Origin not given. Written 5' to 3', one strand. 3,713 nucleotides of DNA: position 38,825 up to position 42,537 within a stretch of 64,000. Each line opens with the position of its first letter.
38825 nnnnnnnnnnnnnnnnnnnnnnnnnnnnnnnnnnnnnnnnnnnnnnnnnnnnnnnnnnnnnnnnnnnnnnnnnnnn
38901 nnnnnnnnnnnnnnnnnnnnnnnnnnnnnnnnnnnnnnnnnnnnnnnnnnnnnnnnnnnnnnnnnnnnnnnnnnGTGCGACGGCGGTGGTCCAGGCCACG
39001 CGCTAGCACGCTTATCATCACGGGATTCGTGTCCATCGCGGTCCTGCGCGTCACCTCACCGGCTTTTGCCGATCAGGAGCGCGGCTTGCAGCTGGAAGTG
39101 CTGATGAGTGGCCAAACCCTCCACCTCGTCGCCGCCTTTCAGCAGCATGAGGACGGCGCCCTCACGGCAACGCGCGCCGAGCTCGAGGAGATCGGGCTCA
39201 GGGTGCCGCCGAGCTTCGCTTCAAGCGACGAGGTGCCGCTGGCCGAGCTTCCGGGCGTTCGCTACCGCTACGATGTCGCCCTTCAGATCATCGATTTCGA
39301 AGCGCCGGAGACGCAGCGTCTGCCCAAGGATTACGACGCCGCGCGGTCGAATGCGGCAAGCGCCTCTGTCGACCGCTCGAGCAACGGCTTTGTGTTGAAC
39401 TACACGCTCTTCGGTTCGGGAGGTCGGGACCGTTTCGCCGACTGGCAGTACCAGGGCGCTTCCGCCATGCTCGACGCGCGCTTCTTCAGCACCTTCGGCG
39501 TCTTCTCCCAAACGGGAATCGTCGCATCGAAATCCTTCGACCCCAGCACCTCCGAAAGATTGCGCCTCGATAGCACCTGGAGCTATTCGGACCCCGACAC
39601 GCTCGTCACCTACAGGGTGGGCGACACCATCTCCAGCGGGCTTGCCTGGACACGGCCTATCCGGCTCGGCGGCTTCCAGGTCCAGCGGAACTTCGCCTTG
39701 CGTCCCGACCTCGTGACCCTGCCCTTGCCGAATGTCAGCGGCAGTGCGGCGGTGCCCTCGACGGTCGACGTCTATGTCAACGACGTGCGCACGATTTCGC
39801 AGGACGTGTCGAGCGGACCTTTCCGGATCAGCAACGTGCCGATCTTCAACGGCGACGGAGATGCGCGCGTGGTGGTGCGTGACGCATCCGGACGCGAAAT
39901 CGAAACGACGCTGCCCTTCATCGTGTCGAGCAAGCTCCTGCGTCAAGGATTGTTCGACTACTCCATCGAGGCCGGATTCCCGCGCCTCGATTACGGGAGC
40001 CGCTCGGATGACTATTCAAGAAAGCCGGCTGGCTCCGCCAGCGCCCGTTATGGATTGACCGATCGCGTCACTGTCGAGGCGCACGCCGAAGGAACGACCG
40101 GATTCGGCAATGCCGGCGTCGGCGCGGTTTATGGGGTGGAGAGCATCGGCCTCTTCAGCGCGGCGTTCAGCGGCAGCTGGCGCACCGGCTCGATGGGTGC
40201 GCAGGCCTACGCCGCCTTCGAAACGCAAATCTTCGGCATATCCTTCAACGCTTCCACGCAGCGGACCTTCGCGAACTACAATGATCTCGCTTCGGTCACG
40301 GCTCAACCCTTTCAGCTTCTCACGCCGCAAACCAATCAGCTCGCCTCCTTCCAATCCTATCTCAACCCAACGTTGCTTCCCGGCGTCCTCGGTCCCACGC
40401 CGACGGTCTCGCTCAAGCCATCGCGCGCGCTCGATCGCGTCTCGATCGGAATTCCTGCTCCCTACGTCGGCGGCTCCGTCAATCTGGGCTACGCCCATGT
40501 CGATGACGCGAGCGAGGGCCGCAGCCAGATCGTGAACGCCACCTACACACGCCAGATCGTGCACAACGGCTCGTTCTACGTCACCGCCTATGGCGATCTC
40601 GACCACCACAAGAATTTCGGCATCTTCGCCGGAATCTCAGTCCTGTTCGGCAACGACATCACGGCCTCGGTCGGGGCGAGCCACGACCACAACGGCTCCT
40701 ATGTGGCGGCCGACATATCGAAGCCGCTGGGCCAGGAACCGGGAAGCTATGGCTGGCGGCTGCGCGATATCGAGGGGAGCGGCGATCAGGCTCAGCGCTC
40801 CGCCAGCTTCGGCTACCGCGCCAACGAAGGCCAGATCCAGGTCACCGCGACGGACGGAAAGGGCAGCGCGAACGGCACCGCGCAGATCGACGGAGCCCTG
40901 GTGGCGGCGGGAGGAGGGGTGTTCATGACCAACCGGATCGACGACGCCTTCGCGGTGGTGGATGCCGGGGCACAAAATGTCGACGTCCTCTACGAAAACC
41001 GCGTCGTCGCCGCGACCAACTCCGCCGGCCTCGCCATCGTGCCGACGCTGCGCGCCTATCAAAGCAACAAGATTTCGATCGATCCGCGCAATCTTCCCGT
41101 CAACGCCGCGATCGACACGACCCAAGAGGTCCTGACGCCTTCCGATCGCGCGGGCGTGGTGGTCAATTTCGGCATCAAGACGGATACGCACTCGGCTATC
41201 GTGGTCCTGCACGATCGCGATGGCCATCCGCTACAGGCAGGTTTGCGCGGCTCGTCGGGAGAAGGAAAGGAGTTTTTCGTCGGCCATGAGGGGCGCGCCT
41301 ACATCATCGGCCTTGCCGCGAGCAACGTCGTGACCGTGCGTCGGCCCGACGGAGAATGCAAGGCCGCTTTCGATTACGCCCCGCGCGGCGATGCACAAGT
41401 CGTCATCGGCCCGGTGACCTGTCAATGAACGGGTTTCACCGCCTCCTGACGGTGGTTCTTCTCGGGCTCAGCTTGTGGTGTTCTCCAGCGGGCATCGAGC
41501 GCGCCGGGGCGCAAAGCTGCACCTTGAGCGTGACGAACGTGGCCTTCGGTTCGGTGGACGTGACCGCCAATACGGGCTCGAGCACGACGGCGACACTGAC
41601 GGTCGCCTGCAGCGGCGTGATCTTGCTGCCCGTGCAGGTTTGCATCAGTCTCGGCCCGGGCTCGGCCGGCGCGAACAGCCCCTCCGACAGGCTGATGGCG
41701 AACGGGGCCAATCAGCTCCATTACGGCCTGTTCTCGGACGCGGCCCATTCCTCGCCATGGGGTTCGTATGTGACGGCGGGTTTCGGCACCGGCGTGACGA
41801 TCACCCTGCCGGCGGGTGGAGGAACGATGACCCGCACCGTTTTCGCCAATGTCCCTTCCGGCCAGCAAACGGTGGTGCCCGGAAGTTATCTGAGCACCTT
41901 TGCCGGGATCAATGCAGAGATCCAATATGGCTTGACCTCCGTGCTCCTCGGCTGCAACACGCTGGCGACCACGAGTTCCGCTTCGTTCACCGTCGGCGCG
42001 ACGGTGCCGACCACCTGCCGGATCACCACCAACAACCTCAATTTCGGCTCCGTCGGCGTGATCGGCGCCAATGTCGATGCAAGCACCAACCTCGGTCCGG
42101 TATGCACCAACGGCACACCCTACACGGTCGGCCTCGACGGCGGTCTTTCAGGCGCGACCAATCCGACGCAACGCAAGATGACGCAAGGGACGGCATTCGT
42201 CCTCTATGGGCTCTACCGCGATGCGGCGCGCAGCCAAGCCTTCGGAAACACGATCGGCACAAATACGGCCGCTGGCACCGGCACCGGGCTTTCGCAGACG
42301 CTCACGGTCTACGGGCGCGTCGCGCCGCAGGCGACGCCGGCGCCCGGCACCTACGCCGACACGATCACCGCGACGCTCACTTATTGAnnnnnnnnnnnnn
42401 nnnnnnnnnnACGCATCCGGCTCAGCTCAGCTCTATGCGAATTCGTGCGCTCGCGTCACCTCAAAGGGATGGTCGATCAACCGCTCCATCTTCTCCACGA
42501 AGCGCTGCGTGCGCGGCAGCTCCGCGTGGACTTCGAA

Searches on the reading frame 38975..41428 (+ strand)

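Call 71: search_protein_families(library=pfam, proteins=[window:38975-41428:+], max_evalue=0.0001)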
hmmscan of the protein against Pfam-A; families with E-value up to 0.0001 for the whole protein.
window:38975-41428:+ (817 aa): 2 families
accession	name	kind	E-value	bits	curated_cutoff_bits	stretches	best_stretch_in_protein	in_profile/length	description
PF00577.26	Usher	-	3.6e-33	115.7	27.1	2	563-732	382-549/549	Outer membrane usher protein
PF13953.12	PapC_C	-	6.1e-06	26.4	27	1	744-801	3-64/66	PapC C-terminal domain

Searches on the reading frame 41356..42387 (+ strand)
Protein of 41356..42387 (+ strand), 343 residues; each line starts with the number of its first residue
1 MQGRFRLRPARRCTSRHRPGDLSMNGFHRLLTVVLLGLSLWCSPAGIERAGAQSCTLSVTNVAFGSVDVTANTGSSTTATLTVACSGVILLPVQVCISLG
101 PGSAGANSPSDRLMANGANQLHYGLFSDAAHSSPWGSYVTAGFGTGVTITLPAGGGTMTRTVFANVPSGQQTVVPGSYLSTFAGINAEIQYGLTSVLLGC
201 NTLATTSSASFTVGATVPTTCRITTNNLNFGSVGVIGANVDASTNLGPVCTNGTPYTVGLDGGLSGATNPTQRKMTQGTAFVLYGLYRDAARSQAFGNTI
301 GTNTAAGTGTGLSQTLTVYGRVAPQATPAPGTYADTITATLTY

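Call 72: search_protein_families(library=pfam, proteins=[window:41356-42387:+], max_evalue=0.0001)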
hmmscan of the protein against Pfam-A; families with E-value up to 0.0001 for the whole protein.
window:41356-42387:+ (343 aa): 1 family
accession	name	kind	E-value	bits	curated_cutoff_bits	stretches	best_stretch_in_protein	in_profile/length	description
PF05229.21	SCPU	-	1.2e-54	184.9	22.4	2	209-340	3-138/138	Spore Coat Protein U domain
